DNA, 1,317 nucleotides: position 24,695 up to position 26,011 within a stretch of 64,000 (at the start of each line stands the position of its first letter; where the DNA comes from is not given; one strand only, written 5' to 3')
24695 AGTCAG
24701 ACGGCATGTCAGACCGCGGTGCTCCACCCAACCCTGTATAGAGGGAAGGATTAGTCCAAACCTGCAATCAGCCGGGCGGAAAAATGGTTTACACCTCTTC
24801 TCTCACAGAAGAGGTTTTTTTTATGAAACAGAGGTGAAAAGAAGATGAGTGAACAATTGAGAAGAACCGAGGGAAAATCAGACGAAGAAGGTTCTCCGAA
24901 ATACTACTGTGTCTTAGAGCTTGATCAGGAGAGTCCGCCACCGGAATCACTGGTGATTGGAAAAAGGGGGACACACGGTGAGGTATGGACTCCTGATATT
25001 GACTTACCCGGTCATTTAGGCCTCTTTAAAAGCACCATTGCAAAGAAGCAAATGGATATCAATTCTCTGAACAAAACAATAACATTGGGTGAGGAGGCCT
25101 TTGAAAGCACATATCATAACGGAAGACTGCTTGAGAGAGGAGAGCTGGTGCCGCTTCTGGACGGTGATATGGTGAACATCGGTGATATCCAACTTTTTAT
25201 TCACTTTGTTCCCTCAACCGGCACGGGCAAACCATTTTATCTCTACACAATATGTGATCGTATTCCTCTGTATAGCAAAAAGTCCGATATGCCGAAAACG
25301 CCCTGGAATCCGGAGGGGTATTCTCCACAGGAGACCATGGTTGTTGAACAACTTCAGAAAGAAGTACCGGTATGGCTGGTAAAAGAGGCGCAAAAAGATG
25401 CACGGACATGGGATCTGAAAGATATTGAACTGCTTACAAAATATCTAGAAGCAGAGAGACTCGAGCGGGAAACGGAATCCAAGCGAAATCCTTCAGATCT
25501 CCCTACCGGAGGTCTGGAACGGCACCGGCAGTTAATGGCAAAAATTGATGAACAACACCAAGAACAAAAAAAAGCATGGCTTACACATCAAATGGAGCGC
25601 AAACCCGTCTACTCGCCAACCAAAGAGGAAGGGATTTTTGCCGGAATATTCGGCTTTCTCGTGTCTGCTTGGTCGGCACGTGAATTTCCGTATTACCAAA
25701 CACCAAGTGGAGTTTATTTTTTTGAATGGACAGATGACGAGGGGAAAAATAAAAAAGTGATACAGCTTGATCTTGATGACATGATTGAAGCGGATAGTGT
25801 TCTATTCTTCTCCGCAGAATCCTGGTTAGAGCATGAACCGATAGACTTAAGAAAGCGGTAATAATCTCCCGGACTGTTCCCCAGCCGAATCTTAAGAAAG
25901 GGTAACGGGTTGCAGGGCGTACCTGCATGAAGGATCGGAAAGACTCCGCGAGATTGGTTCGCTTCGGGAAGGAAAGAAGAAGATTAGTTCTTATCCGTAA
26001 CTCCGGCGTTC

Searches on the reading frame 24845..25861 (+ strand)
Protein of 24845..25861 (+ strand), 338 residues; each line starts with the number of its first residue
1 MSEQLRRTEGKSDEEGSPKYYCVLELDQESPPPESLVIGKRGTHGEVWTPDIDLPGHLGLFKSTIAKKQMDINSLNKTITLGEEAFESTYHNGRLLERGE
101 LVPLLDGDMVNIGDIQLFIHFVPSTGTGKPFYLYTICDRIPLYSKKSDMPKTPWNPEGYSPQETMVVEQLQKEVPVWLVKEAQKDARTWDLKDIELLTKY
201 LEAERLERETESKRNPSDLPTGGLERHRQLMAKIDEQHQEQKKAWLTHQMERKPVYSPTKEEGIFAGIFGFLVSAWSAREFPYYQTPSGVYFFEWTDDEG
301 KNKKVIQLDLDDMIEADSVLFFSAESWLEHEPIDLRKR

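Call 33: find_encoding_contigs(protein=window:24845-25861:+, flank=10000, max_places=2)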
Protein window:24845-25861:+ (338 aa): 23 contigs read that carry it; 2 places shown.
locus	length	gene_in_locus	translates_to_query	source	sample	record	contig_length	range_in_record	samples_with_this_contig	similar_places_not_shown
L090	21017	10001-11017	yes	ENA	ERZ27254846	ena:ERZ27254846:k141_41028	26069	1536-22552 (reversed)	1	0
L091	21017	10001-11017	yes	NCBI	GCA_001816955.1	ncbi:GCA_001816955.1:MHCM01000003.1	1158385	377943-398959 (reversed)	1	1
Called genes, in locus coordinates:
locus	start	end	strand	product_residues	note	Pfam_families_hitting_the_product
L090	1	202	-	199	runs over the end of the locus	PF00472:RF-1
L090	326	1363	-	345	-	-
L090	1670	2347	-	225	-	PF02586:SRAP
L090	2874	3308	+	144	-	-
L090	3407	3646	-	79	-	-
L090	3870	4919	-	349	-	PF14281:PDDEXK_4 (weak), PF01939:NucS_C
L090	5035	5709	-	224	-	-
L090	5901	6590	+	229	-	-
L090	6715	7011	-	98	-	PF18931:DUF5680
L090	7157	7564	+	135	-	-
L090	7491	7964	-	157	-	-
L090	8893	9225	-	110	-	-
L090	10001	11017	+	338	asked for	-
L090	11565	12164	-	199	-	PF09827:CRISPR_Cas2 (faint), PF20803:PaaX_M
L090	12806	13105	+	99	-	-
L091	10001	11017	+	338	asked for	-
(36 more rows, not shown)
